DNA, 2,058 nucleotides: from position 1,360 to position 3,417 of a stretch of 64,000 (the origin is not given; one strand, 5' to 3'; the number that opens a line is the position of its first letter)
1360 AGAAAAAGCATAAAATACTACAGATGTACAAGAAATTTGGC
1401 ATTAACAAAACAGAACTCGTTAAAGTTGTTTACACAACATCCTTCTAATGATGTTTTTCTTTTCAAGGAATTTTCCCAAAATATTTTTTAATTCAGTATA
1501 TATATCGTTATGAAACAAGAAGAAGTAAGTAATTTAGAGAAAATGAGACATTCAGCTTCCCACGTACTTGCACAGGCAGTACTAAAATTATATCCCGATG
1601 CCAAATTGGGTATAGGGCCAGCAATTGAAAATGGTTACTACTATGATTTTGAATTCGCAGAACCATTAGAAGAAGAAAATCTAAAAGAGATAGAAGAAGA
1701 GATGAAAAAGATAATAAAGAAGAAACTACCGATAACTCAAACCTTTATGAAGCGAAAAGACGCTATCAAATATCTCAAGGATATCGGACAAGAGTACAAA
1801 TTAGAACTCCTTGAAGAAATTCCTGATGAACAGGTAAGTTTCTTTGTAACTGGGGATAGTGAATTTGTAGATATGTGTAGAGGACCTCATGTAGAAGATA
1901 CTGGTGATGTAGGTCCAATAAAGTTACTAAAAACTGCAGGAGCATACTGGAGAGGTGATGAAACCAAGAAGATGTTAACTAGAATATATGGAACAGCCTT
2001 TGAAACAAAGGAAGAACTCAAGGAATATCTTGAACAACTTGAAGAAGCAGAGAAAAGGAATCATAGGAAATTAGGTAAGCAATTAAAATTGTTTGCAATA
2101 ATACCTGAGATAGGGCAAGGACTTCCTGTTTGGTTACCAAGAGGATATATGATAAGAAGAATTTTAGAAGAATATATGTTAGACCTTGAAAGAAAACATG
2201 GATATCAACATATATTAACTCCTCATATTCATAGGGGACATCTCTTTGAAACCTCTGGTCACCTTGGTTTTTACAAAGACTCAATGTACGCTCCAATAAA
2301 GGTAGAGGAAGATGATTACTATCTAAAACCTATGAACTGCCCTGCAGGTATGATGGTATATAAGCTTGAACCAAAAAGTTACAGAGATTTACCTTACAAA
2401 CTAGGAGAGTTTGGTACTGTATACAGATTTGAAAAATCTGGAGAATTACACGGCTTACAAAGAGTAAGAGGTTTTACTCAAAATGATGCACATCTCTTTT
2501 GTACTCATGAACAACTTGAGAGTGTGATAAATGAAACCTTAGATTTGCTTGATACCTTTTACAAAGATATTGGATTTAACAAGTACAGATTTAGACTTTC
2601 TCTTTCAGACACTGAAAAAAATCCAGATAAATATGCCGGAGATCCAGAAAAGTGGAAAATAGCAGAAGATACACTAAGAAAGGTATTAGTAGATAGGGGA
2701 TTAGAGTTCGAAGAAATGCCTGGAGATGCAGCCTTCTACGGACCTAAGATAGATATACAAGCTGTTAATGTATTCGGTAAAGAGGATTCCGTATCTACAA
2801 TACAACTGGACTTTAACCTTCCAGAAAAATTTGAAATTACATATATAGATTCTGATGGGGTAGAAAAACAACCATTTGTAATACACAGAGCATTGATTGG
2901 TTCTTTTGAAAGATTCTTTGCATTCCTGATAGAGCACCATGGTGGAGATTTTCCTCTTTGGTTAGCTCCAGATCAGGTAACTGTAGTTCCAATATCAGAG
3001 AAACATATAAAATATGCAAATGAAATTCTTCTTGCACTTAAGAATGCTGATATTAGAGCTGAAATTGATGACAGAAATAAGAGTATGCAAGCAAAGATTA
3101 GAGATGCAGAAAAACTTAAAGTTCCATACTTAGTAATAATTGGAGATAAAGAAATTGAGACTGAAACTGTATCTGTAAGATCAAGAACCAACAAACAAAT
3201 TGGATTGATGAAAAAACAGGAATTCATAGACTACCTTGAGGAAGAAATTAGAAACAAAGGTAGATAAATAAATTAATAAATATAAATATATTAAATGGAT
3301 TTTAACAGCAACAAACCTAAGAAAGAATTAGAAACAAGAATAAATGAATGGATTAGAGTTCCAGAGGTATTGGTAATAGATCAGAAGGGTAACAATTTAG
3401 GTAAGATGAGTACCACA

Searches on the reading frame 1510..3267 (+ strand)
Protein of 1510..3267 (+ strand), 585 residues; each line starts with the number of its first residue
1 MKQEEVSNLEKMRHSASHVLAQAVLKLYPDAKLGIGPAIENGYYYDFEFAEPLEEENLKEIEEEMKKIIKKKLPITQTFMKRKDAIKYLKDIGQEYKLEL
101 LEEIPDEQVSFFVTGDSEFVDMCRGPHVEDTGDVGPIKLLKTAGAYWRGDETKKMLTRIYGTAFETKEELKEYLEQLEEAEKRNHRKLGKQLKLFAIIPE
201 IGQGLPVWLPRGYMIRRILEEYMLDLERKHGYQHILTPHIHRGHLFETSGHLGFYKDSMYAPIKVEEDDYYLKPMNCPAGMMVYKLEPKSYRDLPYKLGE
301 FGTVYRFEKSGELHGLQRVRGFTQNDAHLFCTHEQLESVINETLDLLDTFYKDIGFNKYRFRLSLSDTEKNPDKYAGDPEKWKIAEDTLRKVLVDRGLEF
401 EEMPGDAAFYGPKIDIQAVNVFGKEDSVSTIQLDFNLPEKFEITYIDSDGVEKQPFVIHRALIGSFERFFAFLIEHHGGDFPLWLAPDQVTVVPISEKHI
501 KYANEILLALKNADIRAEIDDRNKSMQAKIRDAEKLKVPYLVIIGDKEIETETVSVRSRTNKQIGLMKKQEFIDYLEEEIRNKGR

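Call 95: search_protein_families(library=pfam, max_evalue=0.00001, proteins=[window:1510-3267:+])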
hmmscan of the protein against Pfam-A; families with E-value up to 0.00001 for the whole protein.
window:1510-3267:+ (585 aa): 3 families
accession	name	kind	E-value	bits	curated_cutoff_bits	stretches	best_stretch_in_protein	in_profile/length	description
PF00587.30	tRNA-synt_2b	-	7.1e-43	147.2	29.3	1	266-477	7-179/179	tRNA synthetase class II core domain (G, H, P, S and T)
PF03129.25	HGTP_anticodon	-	4.8e-26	91.2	21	1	489-578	1-93/94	Anticodon binding domain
PF07973.19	tRNA_SAD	-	4.7e-13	49.3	24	1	118-160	9-44/44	Threonyl and Alanyl tRNA synthetase second additional domain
